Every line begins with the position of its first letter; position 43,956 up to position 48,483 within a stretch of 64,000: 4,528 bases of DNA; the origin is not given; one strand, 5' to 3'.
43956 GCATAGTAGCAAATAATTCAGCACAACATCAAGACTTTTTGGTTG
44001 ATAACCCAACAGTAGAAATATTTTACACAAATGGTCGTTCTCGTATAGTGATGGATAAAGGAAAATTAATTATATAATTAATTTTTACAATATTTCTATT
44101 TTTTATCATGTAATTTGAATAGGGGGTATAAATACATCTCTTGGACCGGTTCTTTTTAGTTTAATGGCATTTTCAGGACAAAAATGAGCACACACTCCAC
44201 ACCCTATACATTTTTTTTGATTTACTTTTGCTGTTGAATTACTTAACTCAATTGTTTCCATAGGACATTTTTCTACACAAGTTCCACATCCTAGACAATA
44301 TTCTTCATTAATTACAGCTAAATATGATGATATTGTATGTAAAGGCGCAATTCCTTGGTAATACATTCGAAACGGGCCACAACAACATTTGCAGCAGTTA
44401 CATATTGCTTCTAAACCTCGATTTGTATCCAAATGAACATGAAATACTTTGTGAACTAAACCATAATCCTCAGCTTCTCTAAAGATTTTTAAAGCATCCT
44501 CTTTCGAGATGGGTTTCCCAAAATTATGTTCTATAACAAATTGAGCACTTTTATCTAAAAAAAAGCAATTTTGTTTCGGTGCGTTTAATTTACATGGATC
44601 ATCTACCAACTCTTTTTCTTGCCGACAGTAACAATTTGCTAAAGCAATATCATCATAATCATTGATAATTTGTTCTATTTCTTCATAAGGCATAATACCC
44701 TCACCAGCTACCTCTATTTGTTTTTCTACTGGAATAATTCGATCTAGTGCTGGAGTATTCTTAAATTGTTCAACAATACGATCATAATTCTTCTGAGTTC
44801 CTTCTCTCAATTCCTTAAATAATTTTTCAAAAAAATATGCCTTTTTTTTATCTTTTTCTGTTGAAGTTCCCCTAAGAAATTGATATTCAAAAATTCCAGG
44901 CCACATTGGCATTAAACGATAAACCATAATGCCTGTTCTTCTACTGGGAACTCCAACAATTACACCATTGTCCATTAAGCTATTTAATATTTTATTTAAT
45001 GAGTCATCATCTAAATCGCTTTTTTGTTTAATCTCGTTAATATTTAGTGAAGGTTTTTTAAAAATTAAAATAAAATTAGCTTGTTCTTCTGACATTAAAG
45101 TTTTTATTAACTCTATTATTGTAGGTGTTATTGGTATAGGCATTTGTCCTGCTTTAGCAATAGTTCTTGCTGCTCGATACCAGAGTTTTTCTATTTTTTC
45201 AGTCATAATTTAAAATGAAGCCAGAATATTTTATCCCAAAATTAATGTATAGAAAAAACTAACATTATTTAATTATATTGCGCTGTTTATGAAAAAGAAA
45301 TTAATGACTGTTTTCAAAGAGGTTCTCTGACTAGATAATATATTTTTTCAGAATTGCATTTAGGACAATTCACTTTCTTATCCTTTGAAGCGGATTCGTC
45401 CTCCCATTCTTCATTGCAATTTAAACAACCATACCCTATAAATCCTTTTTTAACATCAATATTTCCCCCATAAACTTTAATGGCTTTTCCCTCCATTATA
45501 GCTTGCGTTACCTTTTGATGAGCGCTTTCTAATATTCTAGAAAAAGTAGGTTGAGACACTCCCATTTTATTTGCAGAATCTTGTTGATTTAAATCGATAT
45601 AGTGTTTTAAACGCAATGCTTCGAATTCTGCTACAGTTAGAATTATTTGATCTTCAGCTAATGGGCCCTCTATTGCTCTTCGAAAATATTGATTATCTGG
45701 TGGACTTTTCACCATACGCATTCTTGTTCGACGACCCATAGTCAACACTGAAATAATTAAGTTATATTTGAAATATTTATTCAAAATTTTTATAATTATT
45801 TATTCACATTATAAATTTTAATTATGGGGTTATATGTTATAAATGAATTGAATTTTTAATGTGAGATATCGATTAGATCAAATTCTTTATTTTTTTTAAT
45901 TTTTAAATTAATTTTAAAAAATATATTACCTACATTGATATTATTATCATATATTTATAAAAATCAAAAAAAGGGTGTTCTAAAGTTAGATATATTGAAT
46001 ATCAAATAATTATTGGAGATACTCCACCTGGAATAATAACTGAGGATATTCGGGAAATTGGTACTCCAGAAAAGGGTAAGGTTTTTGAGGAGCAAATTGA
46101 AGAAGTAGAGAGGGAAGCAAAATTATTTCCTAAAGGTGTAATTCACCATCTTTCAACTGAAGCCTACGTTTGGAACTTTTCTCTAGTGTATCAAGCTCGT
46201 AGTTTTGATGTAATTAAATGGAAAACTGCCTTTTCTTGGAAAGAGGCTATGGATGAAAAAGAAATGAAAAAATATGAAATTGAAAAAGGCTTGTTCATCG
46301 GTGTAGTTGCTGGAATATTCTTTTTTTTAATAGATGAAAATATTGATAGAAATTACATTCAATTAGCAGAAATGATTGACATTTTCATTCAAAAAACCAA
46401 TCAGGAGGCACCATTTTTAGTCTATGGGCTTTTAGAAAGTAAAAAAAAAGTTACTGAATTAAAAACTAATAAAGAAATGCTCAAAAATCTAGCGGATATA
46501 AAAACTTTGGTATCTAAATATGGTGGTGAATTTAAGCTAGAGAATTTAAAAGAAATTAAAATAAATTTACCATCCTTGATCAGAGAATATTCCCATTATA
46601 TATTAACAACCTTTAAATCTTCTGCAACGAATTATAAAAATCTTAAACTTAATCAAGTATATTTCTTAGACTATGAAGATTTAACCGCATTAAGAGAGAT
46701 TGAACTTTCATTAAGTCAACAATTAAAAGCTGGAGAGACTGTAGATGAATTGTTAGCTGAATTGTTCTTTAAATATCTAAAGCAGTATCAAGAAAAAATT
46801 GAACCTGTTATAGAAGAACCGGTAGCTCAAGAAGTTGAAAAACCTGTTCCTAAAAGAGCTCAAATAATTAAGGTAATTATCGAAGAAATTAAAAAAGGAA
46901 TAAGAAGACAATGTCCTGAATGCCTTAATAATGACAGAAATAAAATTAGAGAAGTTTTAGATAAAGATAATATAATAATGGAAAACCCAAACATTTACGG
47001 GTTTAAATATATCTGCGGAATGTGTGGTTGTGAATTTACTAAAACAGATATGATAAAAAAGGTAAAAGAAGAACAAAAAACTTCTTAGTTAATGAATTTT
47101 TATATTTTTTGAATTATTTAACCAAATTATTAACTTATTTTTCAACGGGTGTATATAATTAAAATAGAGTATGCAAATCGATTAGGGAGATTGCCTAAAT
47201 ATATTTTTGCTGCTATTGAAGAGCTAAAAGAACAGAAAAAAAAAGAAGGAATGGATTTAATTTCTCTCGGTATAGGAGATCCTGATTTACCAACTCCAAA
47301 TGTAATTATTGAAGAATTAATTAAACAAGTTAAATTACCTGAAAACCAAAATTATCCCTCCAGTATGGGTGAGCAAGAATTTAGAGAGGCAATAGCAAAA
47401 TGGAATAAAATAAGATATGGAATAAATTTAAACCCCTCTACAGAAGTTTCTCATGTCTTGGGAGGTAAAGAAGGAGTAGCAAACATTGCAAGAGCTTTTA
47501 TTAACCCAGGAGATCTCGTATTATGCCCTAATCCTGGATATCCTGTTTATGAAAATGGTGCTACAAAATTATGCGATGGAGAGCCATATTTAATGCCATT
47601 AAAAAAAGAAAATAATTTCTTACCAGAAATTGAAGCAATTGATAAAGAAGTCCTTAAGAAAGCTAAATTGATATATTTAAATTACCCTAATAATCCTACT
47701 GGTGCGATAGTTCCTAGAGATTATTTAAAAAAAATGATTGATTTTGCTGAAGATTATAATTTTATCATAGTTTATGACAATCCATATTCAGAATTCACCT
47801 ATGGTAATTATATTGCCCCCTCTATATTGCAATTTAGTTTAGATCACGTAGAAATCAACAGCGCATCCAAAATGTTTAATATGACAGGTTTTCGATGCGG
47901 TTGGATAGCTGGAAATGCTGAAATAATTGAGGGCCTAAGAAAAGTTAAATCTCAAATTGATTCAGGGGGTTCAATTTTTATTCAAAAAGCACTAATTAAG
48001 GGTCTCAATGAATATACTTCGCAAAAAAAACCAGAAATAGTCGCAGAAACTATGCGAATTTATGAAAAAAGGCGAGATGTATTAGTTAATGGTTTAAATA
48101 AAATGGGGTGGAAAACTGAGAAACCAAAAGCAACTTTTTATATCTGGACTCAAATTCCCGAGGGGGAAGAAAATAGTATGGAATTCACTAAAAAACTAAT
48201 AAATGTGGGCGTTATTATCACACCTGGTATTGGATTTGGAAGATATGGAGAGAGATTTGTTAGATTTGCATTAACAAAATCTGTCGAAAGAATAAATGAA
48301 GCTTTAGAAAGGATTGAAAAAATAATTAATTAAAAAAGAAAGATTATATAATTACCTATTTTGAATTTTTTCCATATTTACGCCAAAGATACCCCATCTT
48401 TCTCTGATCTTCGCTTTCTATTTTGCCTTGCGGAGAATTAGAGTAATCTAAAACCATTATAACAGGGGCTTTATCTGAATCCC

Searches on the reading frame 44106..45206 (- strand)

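Call 33: search_protein_families(library=pfam, proteins=[window:44106-45206:-])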
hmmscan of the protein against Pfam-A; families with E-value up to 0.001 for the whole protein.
window:44106-45206:- (366 aa): 10 families
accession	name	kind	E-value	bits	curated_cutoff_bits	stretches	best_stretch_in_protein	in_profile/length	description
PF00037.32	Fer4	-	9.7e-15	54.1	21.1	2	327-349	2-24/24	4Fe-4S binding domain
PF14697.11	Fer4_21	-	5.2e-11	43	35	1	297-350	1-59/59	4Fe-4S dicluster domain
PF13237.11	Fer4_10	-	2.2e-10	40.7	25.5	1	298-344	3-53/53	4Fe-4S dicluster domain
PF12838.12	Fer4_7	-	1.4e-09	38.7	27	2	304-347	2-52/52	4Fe-4S dicluster domain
PF13187.11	Fer4_9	-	2.7e-09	37.3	27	1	303-348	1-52/52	4Fe-4S dicluster domain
PF12837.12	Fer4_6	-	6.3e-08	32.6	25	2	297-317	2-22/24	4Fe-4S binding domain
PF25160.1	LdpA_Fe-S-bd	-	3e-07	30.6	27.6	1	326-350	21-45/49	LdpA Fe-S cluster-binding domain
PF12797.12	Fer4_2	-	1.4e-06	28.3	24.5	2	298-315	4-21/22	4Fe-4S binding domain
PF01978.25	TrmB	-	0.00024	21.3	25.6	1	45-101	14-67/68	Sugar-specific transcriptional regulator TrmB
PF13459.11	Fer4_15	-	0.0005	21.2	22.4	0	328-346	3-21/66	4Fe-4S single cluster domain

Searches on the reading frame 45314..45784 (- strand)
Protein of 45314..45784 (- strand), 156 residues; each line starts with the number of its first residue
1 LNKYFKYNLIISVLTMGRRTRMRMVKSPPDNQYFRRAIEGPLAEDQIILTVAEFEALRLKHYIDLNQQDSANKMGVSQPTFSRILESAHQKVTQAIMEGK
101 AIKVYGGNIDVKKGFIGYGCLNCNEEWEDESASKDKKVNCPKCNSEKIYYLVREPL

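Call 33: search_protein_families(library=pfam, proteins=[window:45314-45784:-])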
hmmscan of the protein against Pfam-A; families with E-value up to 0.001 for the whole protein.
window:45314-45784:- (156 aa): 3 families
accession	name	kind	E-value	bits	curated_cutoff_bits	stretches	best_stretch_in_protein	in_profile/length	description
PF02001.22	DUF134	-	2.1e-20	73.6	27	1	17-110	5-96/98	Protein of unknown function DUF134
PF01155.25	HypA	-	0.00017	22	28.9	1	68-148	23-97/112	Hydrogenase/urease nickel incorporation, metallochaperone, hypA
PF09723.15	Zn_ribbon_8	-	0.00041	20.7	34.4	1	118-147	6-36/41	Zinc ribbon domain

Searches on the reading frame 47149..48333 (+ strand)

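Call 33: search_protein_families(library=pfam, proteins=[window:47149-48333:+])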
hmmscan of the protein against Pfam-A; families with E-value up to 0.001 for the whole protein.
window:47149-48333:+ (394 aa): 1 family
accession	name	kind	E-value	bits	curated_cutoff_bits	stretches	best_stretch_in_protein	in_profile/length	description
PF00155.27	Aminotran_1_2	-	3e-65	221.2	19.7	1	36-389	2-361/361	Aminotransferase class I and II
